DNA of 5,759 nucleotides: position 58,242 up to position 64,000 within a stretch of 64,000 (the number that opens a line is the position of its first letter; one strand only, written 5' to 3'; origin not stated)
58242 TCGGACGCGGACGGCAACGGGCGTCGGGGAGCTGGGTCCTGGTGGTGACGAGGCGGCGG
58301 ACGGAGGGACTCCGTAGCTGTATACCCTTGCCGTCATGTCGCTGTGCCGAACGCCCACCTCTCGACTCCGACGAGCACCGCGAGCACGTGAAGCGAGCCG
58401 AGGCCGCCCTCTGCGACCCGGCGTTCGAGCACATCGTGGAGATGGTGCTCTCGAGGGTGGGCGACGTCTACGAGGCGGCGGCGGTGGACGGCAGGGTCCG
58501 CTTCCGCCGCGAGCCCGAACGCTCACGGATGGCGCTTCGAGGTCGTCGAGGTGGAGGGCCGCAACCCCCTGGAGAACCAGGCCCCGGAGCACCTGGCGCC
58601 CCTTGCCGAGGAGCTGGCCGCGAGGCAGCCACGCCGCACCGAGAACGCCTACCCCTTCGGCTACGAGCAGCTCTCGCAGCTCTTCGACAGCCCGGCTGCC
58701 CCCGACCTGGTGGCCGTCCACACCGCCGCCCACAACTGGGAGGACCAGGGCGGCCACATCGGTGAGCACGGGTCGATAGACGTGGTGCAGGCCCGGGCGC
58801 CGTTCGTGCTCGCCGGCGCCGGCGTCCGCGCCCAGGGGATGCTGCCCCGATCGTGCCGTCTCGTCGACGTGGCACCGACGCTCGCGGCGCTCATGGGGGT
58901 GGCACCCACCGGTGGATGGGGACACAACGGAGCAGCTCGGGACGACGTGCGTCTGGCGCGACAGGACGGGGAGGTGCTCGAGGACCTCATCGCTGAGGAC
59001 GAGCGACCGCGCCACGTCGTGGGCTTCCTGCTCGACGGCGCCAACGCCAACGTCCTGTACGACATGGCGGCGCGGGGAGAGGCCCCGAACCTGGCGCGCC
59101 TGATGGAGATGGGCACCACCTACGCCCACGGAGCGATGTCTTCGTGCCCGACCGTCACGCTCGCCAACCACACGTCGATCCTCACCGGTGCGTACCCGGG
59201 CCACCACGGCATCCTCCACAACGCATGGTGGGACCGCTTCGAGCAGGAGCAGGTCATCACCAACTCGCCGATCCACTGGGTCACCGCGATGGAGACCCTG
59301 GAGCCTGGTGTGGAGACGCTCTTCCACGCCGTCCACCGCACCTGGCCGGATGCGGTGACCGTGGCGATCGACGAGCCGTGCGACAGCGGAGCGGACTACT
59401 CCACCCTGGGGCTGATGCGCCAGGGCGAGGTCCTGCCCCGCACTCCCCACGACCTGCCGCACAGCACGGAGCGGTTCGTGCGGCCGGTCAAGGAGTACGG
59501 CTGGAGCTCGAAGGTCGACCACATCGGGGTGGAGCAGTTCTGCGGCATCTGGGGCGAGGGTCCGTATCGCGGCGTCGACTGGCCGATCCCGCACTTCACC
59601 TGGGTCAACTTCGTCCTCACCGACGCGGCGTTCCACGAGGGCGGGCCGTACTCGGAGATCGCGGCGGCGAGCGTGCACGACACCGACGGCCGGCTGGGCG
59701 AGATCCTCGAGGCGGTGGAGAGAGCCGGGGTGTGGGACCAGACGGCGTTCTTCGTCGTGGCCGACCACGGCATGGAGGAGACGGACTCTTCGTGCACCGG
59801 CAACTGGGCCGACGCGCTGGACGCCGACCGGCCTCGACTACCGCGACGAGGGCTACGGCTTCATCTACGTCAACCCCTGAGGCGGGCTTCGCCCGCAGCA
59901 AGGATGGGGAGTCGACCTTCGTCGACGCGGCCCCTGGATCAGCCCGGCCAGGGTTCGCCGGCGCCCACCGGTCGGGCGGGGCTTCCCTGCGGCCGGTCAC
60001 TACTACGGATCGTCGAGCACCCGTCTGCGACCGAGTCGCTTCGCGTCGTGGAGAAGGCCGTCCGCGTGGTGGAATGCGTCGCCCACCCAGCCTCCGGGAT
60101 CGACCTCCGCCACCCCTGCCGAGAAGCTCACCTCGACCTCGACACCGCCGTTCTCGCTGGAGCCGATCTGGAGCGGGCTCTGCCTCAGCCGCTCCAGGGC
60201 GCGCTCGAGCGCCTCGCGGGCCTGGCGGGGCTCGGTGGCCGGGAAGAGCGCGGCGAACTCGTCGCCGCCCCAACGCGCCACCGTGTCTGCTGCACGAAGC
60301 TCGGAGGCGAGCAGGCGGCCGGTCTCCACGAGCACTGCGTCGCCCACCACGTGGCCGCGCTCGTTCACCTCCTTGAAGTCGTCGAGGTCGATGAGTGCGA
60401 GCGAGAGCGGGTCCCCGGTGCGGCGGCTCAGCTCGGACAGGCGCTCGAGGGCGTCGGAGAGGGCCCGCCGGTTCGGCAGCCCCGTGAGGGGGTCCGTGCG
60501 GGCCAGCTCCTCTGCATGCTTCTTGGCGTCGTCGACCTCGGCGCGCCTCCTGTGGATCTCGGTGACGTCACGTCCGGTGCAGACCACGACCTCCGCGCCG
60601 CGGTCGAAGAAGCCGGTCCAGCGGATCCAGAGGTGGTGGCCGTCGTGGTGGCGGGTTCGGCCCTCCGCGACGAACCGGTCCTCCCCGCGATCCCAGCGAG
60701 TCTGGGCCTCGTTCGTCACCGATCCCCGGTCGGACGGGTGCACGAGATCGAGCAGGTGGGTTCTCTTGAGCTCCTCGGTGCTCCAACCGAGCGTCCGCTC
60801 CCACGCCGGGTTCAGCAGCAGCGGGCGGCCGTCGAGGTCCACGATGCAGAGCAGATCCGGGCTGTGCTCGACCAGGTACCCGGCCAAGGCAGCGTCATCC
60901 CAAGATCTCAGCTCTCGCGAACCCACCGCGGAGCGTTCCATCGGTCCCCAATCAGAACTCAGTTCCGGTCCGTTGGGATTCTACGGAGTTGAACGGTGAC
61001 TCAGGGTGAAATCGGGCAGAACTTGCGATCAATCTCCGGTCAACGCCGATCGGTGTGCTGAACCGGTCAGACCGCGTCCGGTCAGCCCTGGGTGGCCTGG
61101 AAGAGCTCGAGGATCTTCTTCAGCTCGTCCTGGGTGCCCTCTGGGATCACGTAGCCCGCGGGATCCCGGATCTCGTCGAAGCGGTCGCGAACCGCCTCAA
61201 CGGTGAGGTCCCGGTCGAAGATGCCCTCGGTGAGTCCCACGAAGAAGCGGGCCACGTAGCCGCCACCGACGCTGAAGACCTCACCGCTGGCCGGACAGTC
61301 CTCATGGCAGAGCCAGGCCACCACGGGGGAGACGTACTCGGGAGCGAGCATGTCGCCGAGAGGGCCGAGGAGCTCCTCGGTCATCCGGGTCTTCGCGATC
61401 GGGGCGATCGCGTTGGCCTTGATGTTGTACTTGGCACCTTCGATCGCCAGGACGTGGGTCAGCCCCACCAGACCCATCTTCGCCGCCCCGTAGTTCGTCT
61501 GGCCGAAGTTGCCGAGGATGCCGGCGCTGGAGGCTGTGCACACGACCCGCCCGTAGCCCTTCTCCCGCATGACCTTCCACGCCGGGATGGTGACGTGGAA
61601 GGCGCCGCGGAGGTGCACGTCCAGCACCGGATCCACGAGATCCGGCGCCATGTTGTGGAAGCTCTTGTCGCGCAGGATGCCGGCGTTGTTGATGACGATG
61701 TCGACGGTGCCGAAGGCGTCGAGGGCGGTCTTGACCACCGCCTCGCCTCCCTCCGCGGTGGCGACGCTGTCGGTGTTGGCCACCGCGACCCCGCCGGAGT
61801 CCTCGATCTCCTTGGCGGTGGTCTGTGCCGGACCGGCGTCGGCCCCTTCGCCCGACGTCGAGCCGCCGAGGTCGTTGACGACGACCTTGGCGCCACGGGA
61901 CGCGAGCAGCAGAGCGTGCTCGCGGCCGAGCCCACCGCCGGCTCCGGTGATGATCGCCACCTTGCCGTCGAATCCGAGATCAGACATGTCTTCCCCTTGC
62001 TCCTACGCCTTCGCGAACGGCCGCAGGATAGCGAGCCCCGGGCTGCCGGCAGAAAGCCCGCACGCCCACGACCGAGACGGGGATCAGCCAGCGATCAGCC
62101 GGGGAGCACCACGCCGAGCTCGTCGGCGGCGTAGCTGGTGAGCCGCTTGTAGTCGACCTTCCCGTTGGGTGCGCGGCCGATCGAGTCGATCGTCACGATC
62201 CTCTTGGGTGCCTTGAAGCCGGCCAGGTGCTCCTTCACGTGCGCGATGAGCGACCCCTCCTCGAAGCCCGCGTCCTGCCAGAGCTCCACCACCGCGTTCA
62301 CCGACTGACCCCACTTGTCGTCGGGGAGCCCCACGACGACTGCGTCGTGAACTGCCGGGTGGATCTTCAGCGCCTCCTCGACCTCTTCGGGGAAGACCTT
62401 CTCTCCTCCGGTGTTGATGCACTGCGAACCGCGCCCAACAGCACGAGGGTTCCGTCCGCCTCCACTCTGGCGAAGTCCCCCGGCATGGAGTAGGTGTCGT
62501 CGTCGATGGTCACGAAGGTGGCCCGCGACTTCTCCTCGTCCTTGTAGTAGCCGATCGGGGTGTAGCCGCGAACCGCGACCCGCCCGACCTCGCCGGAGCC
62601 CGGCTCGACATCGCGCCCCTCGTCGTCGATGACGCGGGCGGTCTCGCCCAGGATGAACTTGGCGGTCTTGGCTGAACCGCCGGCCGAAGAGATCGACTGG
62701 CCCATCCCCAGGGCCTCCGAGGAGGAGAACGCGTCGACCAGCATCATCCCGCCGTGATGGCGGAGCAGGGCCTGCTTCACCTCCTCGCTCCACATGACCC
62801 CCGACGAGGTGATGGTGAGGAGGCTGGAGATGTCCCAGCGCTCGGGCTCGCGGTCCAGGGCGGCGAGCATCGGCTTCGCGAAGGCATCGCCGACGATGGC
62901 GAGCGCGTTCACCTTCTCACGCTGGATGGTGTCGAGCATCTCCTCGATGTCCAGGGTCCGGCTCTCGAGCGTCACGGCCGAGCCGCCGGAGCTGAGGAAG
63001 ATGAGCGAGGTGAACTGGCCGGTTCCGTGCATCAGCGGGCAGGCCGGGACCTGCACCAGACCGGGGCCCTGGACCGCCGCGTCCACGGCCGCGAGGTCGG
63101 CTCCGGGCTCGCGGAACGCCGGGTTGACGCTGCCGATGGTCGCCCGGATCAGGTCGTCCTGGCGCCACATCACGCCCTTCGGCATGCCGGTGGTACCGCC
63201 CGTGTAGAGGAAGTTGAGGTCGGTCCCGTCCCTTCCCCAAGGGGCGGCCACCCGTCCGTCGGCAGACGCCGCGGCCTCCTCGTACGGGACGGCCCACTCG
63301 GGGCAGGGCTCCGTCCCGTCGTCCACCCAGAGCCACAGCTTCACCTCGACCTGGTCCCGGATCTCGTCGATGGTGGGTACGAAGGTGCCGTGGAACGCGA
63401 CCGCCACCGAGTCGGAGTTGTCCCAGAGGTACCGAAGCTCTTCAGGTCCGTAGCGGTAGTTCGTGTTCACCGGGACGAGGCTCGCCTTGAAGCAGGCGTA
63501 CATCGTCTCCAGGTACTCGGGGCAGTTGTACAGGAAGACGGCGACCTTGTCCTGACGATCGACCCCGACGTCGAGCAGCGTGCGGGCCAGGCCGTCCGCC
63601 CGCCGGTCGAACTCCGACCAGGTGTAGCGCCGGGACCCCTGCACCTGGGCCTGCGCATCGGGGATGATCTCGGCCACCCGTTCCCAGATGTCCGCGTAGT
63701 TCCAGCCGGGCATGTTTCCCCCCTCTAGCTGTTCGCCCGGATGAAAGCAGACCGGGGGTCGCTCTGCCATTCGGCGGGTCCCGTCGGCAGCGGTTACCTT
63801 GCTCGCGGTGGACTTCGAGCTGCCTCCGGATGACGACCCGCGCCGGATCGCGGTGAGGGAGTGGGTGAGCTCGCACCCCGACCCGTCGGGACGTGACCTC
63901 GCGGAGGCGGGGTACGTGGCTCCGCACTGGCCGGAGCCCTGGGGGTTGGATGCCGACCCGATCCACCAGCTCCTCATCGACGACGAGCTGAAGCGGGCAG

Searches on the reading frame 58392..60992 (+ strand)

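Call 82: search_protein_families(library=pfam, proteins=[window:58392-60992:+], max_evalue=0.00001)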
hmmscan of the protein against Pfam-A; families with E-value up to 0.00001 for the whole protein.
window:58392-60992:+ (866 aa): 2 families
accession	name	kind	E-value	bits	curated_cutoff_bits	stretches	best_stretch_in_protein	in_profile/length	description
PF01663.27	Phosphodiest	-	2.1e-36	126.7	23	1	209-487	1-241/342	Type I phosphodiesterase / nucleotide pyrophosphatase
PF00884.28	Sulfatase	-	3.9e-07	30.1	25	0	425-461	207-243/301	Sulfatase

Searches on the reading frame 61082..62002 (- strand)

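Call 82: search_protein_families(library=pfam, proteins=[window:61082-62002:-], max_evalue=0.00001)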
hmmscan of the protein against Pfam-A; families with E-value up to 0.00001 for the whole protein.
window:61082-62002:- (306 aa): 3 families
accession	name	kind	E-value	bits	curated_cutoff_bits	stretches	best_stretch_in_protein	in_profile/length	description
PF00106.31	adh_short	-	4.3e-39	134.5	26.6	1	14-210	1-189/195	short chain dehydrogenase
PF13561.12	adh_short_C2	-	1.4e-31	110.3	27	1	20-249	1-235/236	Enoyl-(Acyl carrier protein) reductase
PF08659.16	KR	-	4e-18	66.4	22.6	1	17-184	4-162/180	KR domain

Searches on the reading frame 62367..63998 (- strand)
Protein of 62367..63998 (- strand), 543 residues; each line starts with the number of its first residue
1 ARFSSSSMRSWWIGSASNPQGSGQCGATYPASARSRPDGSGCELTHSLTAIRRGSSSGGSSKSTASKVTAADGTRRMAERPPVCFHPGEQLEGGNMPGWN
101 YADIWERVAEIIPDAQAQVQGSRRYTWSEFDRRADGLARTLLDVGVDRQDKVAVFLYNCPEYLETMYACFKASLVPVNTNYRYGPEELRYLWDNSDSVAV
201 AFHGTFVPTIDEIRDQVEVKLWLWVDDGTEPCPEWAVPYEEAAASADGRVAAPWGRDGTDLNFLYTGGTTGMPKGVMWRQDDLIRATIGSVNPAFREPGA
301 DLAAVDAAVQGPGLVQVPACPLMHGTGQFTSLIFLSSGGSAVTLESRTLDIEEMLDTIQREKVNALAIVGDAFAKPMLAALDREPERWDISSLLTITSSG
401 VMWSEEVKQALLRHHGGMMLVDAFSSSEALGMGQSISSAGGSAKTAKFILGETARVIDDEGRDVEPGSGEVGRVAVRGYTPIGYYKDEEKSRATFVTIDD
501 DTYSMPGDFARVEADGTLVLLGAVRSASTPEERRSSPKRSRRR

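Call 82: search_protein_families(library=pfam, proteins=[window:62367-63998:-], max_evalue=0.00001)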
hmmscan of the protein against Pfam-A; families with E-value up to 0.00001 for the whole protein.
window:62367-63998:- (543 aa): 1 family
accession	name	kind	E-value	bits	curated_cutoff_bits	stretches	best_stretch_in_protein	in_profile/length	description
PF00501.34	AMP-binding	-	4.2e-51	174.4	29.9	1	106-480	2-378/384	AMP-binding enzyme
